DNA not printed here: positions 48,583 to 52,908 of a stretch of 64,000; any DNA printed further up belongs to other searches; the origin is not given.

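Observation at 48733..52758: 1341-aa secreted Cys/Lys-rich protein built from degenerate about 20-aa C-x-x-VPG-x-x-x-C repeats, plus a C-terminal duplicated non-Cys domain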

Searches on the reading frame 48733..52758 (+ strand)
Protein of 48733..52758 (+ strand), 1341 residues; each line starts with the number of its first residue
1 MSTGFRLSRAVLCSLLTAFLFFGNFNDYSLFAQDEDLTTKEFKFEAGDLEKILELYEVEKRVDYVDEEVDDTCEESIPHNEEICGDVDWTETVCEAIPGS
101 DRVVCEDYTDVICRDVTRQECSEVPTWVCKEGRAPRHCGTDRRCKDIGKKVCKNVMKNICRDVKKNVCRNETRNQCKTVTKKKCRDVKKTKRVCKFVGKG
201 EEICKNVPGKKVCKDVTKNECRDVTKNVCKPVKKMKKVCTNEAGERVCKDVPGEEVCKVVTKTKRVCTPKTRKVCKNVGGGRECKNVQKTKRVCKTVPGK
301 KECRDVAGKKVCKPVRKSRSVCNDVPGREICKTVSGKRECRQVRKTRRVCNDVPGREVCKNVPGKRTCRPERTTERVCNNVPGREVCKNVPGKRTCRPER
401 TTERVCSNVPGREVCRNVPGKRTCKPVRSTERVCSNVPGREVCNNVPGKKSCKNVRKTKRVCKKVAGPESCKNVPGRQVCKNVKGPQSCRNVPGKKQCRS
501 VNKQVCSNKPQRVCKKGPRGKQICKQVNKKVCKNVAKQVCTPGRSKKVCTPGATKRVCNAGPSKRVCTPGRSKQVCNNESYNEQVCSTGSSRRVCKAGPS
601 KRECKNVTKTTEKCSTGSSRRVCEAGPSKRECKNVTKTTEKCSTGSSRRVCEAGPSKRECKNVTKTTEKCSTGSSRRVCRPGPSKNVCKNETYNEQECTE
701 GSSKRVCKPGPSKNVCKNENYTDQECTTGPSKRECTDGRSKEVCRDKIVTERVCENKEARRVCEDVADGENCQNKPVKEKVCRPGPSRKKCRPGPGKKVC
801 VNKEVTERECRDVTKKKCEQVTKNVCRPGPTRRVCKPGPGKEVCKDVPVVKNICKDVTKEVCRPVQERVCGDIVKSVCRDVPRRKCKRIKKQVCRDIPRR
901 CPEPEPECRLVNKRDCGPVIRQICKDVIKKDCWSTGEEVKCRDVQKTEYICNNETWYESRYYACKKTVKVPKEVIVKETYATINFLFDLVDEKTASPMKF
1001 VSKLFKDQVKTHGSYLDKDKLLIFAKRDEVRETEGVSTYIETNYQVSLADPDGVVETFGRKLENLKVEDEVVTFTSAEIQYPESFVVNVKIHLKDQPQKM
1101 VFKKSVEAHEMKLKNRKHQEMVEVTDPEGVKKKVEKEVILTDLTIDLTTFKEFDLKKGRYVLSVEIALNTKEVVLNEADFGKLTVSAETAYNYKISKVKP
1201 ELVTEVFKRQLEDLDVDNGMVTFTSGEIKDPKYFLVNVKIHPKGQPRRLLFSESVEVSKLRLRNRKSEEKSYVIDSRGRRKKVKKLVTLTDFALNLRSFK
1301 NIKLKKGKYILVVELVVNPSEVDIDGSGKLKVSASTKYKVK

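Call 3: search_protein_families(library=pfam, proteins=[window:48733-52758:+], max_evalue=1)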
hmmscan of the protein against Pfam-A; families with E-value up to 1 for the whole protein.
window:48733-52758:+ (1341 aa): 1 family
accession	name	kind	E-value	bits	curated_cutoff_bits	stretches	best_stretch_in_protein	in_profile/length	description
PF18539.7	DUF5625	-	0.0088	16.7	26.9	0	1087-1167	57-114/131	Domain of unknown function (DUF5625)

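Call 5: search_protein_families(library=ncbifam, proteins=[window:48733-52758:+], max_evalue=1)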
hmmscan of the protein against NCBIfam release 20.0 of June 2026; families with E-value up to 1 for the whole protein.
window:48733-52758:+ (1341 aa): 2 families
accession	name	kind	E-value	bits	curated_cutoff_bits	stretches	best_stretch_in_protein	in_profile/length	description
NF005381.0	PRK06924.1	equivalog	0.0021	17.7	258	1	1188-1232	104-148/251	(S)-benzoin forming benzil reductase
NF007410.2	PRK09946.1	equivalog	0.0033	17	300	1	533-625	81-171/269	protein YdhT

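Call 7: find_homologous_proteins(query=window:48733-52755:+, max_evalue=0.001)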
Query window:48733-52755:+ (1341 aa): 1 proteins with E <= 0.001 among 2466 candidates.
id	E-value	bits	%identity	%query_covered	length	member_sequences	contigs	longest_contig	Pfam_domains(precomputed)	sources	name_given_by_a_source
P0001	1.1e-6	45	32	22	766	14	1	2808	PF07690.22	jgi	-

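Call 11: find_related_loci(query=window:48733-52755:+, collection=genome_contigs, flank=10000)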
Query window:48733-52755:+ (1341 aa) in genome_contigs; peptide patterns used: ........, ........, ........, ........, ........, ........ (x = any residue, [..] = any of these).
31 stretches matched a pattern, but none encodes a relative of the query by tblastn (E <= 1e-3).

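Call 26: search_solved_structures(query=window:48733-52755:+, max_evalue=1)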
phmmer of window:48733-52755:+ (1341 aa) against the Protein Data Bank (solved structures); distinct sequences matched with E-value up to 1: 0.

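Call 31: search_protein_representatives(protein=window:49156-52755:+)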
Query: 1200 residues. Proteins with E-value up to 0.001 (for the whole library): 165; up to 1e-10: 66; up to 1e-30: 5. The best 150 are listed.
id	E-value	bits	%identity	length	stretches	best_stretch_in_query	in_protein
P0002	1.5e-96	340.9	100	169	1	1033-1200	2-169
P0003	1.3e-45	172.2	37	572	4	185-370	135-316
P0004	4.9e-42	160.3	34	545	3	163-360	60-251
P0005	6.4e-38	146.7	36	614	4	196-342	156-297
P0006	5.8e-35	136.9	34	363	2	233-354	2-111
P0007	1.6e-28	115.6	34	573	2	37-309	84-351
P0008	2.3e-26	108.4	31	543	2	142-380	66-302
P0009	1.9e-25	105.4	28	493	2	139-342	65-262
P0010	2.8e-25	104.8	33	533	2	168-314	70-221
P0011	3.2e-25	104.6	35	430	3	171-305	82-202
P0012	3.3e-25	104.6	33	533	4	190-314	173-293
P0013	1.6e-24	102.3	32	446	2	128-278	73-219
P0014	4.1e-24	101.0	32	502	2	170-369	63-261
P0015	1.0e-23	99.7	34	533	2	163-362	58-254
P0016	7.8e-23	96.7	30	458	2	141-322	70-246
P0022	1.5e-19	85.9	35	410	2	168-286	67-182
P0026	1.5e-17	79.3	30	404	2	168-285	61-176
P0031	7.0e-16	73.7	30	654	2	170-313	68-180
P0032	1.4e-15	72.7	28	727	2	169-361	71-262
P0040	1.8e-14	69.0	27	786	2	663-936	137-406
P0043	1.8e-13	65.7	45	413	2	174-286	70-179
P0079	1.8e-09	52.5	30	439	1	657-950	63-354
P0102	3.7e-07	44.8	28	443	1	657-992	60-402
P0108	7.7e-07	43.7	24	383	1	801-984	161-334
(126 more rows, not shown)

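Call 35: search_protein_families(library=pfam, proteins=[P0003, P0005, P0009, P0022, P0040, P0032, P0079, P0102, P0026, P0108], max_evalue=0.1)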
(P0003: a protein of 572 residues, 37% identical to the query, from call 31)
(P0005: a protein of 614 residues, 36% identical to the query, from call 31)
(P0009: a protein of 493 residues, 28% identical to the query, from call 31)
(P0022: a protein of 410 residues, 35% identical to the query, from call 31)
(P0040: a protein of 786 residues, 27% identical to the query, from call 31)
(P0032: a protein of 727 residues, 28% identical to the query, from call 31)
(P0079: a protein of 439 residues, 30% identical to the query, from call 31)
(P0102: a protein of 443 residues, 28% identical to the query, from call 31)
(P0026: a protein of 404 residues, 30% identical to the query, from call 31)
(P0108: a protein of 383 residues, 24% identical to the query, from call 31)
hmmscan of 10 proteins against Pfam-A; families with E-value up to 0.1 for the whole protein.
P0003 (572 aa): 0 families

P0005 (614 aa): 0 families

P0009 (493 aa): 0 families

P0022 (410 aa): 0 families

P0040 (786 aa): 1 family
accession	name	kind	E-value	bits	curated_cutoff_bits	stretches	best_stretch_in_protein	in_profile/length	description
PF02389.20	Cornifin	-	2.7e-05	24.8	34.8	1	181-283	14-118/135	Cornifin (SPRR) family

P0032 (727 aa): 0 families

P0079 (439 aa): 1 family
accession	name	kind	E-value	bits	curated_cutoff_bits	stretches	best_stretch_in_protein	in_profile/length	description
PF00958.27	GMP_synt_C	-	0.078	13.5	27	0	183-226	41-84/92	GMP synthase C terminal domain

P0102 (443 aa): 2 families
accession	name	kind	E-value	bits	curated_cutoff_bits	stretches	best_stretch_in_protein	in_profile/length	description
PF22271.1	DUF6955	-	0.029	15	27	1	285-331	38-84/91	Family of unknown function (DUF6955)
PF17894.6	Cas9_Topo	-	0.087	13.4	25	0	254-275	30-51/71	Topo homolgy domain in CRISPR-associated endonuclease Cas9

P0026 (404 aa): 0 families

P0108 (383 aa): 1 family
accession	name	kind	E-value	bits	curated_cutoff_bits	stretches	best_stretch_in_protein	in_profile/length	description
PF09894.15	MJ0548_N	-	0.075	13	26.8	0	218-267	104-152/196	Connectase MJ0548-like, N-terminal domain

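Call 36: list_cluster_members(proteins=[P0002, P0003, P0004, P0009, P0022, P0040, P0032, P0079, P0026, P0013])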
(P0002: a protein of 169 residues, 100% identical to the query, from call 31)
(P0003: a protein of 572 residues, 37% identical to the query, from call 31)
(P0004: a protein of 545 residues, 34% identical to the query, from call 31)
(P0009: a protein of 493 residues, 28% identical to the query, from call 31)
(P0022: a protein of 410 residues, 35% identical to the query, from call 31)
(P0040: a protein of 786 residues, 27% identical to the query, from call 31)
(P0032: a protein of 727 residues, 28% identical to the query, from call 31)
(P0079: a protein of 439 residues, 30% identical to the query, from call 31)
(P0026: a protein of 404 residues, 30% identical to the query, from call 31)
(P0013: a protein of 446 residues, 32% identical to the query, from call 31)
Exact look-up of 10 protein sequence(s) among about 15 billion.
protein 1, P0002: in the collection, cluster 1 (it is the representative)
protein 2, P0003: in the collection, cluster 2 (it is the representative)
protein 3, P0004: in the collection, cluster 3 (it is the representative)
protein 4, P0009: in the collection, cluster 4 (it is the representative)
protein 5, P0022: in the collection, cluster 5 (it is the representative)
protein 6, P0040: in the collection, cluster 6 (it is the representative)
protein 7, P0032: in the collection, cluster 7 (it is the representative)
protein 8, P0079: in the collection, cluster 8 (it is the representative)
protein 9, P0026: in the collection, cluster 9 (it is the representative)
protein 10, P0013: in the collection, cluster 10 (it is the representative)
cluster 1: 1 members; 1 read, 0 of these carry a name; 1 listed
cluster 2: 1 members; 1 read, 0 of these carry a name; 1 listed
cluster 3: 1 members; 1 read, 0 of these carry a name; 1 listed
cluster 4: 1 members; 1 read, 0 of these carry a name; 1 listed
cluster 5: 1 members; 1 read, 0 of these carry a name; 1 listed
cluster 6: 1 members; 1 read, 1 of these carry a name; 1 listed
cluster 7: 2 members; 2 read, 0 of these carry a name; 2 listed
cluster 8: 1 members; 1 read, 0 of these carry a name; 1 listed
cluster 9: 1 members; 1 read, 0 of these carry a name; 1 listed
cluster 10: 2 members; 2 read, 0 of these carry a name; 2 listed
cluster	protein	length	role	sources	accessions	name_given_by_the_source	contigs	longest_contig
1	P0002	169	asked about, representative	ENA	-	-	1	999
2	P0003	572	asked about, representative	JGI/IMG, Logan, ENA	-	-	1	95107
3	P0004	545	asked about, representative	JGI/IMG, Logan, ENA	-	-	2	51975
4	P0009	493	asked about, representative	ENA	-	-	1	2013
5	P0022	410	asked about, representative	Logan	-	-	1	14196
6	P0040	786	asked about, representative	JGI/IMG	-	hypothetical protein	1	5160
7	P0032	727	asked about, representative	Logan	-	-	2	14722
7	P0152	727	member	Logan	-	-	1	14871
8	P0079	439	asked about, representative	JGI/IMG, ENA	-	-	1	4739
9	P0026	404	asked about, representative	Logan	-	-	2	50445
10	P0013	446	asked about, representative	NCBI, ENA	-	-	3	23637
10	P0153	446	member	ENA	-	-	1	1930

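Call 38: find_homologous_proteins(query=A2, max_evalue=0.00001)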
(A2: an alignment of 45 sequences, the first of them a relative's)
Query A2 (45 sequences) (410 aa, profile of the alignment): 280 proteins with E <= 0.00001 among 8000 candidates; the best 120 are listed.
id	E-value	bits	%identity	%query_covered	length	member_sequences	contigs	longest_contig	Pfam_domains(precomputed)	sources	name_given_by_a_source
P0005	3.7e-148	512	36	82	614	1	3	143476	-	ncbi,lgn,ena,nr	ncbi:MAG: hypothetical protein ISR65_06525 [Bacteriovoracaceae bacterium]|nr:hypothetical protein [B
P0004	7.1e-147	508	36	81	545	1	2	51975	-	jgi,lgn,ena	-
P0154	2.5e-142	493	38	92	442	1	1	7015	-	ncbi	-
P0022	1.3e-141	490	100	100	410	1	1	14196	-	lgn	-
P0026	4.1e-140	485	42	98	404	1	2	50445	-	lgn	-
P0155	6.3e-138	478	46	100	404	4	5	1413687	-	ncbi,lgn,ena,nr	ncbi:MAG: hypothetical protein CME70_07430 [Halobacteriovorax sp.]|nr:hypothetical protein [Halobact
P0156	1.6e-137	477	45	98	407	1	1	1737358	-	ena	-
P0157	1.9e-137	477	51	99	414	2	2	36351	-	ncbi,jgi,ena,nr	ncbi:MAG: hypothetical protein HN509_06965 [Halobacteriovoraceae bacterium]|jgi:hypothetical protein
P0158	5.2e-137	475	46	97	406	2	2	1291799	-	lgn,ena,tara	tara:strand:- start:127718 stop:128938 length:1221 start_codon:yes stop_codon:yes gene_type:complete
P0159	8.4e-137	474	44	98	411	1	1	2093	-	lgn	-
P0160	1.4e-136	474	45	100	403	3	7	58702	-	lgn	-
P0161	2.0e-136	473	47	100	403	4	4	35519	-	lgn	-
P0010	6.9e-136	471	34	98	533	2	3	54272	-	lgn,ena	-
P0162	1.7e-135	470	34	95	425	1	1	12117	-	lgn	-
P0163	1.1e-134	468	46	94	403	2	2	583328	-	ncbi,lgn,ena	-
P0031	1.8e-134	467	39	77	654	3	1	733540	-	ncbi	-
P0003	3.0e-134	466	36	80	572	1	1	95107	-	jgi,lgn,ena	-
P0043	8.3e-130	451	36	98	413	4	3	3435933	-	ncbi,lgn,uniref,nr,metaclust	ncbi:putative exported protein [Halobacteriovorax marinus SJ]|uniref:Exported protein n=1 Tax=Haloba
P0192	4.0e-123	429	30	91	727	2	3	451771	-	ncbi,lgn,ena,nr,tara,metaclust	ncbi:MAG: hypothetical protein CME70_14870 [Halobacteriovorax sp.]|nr:hypothetical protein [Halobact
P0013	6.7e-121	422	35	98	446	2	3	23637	-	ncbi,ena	-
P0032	3.2e-120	420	28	89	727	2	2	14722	-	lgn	-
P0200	4.5e-120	419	38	70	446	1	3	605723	-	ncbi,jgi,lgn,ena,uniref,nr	ncbi:hypothetical protein A9Q84_00625 [Halobacteriovorax marinus]|uniref:AMIN domain-containing prot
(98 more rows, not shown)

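Call 40: find_encoding_contigs(protein=P0043, flank=8000, max_places=2)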
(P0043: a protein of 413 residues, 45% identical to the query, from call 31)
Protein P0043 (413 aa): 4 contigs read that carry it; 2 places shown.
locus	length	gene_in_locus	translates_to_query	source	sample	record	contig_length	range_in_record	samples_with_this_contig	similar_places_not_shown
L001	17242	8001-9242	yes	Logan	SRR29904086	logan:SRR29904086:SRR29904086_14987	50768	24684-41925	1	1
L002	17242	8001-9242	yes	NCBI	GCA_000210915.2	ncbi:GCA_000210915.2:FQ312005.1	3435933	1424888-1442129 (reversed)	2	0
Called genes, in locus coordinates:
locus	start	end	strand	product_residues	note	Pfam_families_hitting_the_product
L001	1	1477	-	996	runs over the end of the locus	-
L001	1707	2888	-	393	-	PF01136:Peptidase_U32, PF16325:Peptidase_U32_C (weak)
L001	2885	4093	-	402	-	PF01136:Peptidase_U32, PF16325:Peptidase_U32_C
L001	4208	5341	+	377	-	-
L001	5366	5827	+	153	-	PF00027:cNMP_binding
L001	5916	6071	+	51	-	-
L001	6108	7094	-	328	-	PF00056:Ldh_1_N, PF02866:Ldh_1_C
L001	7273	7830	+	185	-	-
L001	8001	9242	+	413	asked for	-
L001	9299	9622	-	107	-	PF01381:HTH_3 (weak)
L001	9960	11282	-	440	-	PF01979:Amidohydro_1, PF07969:Amidohydro_3 (weak)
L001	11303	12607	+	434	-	PF00574:CLP_protease (faint), PF25145:NfeD1b_N, PF24961:NfeD_membrane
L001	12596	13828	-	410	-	-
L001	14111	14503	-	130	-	PF01503:PRA-PH (weak), PF03819:MazG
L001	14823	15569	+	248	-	PF01145:Band_7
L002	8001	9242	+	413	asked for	-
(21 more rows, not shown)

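Call 41: find_encoding_contigs(protein=P0005, flank=7000, max_places=1)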
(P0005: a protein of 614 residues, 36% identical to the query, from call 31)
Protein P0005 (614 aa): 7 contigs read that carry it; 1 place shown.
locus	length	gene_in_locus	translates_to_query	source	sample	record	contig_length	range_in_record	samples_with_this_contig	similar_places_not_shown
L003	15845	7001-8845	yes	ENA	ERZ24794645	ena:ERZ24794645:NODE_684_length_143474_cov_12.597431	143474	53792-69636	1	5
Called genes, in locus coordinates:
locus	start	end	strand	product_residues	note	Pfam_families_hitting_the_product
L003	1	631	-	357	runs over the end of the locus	PF00849:PseudoU_synth_2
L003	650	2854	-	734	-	PF08298:AAA_PrkA, PF06798:PrkA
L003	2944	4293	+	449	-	-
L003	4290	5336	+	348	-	-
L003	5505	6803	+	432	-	PF00089:Trypsin, PF13365:Trypsin_2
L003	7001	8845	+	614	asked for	-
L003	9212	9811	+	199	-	PF07238:PilZ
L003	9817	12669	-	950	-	-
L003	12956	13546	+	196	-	-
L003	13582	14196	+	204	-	PF03602:Cons_hypoth95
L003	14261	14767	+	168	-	PF01467:CTP_transf_like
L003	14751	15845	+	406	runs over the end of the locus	PF00155:Aminotran_1_2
